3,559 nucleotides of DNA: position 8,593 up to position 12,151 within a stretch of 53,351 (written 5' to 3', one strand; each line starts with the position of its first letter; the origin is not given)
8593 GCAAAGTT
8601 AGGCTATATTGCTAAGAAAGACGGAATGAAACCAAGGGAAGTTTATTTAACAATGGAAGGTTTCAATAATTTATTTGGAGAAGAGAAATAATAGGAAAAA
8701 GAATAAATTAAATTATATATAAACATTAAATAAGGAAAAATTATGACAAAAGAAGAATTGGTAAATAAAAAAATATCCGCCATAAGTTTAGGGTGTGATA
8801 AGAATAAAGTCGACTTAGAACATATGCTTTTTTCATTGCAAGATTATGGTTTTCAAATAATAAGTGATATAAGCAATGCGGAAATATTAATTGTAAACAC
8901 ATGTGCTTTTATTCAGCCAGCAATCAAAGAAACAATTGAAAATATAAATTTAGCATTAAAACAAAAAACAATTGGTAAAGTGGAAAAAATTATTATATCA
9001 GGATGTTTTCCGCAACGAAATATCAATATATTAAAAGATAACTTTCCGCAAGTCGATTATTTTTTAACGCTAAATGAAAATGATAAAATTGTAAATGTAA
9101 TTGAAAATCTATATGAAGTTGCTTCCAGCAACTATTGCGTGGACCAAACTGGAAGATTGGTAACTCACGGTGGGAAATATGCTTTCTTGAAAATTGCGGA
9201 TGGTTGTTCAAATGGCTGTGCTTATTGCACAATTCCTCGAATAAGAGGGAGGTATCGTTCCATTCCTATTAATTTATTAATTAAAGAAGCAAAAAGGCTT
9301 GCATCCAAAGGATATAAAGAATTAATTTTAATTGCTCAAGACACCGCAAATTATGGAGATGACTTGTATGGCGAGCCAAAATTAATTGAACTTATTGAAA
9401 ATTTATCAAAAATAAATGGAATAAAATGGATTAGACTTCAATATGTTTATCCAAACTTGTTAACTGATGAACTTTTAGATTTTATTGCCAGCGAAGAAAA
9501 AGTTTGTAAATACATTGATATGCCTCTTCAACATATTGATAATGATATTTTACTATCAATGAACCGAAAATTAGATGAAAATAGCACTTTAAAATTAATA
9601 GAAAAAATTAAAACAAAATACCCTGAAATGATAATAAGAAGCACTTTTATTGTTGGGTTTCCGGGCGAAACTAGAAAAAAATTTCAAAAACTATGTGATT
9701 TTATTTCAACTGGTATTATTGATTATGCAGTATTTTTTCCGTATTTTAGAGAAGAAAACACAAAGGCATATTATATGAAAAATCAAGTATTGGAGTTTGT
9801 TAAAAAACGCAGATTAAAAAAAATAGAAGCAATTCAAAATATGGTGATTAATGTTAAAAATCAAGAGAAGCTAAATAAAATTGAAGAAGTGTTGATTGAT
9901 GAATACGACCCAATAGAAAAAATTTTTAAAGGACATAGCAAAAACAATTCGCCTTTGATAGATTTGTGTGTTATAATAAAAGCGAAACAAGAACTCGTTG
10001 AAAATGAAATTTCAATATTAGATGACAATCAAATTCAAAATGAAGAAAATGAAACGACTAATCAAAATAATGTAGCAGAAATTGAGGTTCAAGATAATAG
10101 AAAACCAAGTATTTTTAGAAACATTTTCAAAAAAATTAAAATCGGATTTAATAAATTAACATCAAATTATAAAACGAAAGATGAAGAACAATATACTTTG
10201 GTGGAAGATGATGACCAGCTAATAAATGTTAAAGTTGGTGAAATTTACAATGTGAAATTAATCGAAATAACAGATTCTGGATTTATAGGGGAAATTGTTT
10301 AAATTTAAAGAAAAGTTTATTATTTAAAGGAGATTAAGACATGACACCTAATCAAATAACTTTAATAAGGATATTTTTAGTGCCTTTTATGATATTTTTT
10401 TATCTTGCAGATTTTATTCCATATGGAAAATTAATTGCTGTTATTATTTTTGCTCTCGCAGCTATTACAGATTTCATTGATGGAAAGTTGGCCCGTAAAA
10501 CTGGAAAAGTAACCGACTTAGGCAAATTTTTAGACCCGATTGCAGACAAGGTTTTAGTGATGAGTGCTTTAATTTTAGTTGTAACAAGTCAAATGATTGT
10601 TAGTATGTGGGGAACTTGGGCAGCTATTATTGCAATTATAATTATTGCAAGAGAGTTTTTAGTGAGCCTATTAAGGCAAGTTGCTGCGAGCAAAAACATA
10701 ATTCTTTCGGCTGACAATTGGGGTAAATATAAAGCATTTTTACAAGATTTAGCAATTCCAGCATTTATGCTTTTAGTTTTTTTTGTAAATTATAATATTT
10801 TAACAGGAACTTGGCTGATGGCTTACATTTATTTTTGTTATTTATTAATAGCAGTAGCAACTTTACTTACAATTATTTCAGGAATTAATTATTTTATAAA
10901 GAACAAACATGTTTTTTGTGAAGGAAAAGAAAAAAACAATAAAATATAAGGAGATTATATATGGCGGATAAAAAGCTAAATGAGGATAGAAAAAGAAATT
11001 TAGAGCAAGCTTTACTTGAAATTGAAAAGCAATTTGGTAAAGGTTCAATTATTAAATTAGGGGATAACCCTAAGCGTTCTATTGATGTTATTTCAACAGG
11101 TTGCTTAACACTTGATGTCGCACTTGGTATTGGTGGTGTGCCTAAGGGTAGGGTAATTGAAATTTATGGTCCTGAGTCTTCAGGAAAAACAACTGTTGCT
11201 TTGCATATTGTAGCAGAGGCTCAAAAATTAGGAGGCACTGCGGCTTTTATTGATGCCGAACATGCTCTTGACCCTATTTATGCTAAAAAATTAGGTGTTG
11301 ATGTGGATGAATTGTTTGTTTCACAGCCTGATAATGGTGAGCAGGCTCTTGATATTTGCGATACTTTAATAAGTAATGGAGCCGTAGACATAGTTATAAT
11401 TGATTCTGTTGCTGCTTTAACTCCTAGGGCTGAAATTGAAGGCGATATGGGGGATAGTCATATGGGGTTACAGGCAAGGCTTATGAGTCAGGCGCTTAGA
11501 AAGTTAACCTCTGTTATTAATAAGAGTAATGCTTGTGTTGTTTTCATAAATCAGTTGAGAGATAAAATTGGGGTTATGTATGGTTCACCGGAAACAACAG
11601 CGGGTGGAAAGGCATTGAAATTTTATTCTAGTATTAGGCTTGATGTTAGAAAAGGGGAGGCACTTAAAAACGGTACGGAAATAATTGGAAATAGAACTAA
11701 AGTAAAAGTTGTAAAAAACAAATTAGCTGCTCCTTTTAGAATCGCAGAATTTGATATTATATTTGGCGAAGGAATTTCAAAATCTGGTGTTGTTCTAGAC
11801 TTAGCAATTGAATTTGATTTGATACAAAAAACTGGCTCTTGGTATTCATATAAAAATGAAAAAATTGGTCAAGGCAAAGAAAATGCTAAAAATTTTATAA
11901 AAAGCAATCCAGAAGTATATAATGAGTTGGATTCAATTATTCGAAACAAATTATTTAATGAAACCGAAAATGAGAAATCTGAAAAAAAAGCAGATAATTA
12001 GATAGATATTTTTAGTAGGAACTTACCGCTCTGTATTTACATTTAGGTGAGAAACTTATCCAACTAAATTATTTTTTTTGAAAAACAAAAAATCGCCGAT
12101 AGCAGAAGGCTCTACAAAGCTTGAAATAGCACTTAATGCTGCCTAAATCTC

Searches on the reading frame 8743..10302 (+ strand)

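Call 85: search_protein_families(library=pfam, proteins=[window:8743-10302:+], max_evalue=0.00001)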
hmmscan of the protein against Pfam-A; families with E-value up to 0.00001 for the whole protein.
window:8743-10302:+ (519 aa): 2 families
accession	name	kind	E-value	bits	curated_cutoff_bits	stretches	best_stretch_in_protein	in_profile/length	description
PF04055.27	Radical_SAM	-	2.5e-23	83.5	29.5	1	151-321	3-166/166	Radical SAM superfamily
PF00919.26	UPF0004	-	1.2e-20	73.8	27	1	10-108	1-97/98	Uncharacterized protein family UPF0004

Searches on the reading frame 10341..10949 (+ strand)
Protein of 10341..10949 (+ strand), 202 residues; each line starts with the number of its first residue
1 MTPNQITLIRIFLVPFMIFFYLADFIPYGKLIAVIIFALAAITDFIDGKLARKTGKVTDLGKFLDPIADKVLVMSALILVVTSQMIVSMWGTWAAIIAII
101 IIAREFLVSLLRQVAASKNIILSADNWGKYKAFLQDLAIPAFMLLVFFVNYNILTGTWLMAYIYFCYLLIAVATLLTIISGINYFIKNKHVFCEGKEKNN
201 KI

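Call 85: search_protein_families(library=pfam, proteins=[window:10341-10949:+], max_evalue=0.00001)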
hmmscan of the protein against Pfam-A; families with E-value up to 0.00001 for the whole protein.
window:10341-10949:+ (202 aa): 1 family
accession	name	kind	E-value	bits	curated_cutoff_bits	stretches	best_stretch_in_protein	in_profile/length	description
PF01066.26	CDP-OH_P_transf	-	3.1e-37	128.8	22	1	2-157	3-140/152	CDP-alcohol phosphatidyltransferase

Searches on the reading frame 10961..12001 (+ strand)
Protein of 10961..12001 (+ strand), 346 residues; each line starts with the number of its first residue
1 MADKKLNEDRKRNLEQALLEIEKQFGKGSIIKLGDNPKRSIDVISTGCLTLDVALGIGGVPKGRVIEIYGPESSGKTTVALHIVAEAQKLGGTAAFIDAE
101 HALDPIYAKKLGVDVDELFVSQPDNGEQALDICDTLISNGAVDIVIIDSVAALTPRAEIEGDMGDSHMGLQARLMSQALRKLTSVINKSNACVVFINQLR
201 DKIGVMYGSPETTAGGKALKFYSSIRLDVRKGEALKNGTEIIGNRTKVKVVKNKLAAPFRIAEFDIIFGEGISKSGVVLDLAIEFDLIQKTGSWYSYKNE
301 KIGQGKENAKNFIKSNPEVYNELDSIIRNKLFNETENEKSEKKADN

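Call 85: search_protein_families(library=pfam, proteins=[window:10961-12001:+], max_evalue=0.00001)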
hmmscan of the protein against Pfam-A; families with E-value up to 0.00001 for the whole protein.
window:10961-12001:+ (346 aa): 4 families
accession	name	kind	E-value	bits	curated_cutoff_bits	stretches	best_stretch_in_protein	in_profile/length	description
PF00154.27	RecA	-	1e-139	464.8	27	1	13-273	2-262/262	recA bacterial DNA recombination protein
PF21096.2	RecA_C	-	1.2e-23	83.4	27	1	276-331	1-56/57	RecA C-terminal domain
PF08423.17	Rad51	-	5.8e-12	45.8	22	1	41-235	5-215/244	Rad51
PF06745.19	ATPase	-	1.2e-07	31.8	26.6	1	45-119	2-78/231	KaiC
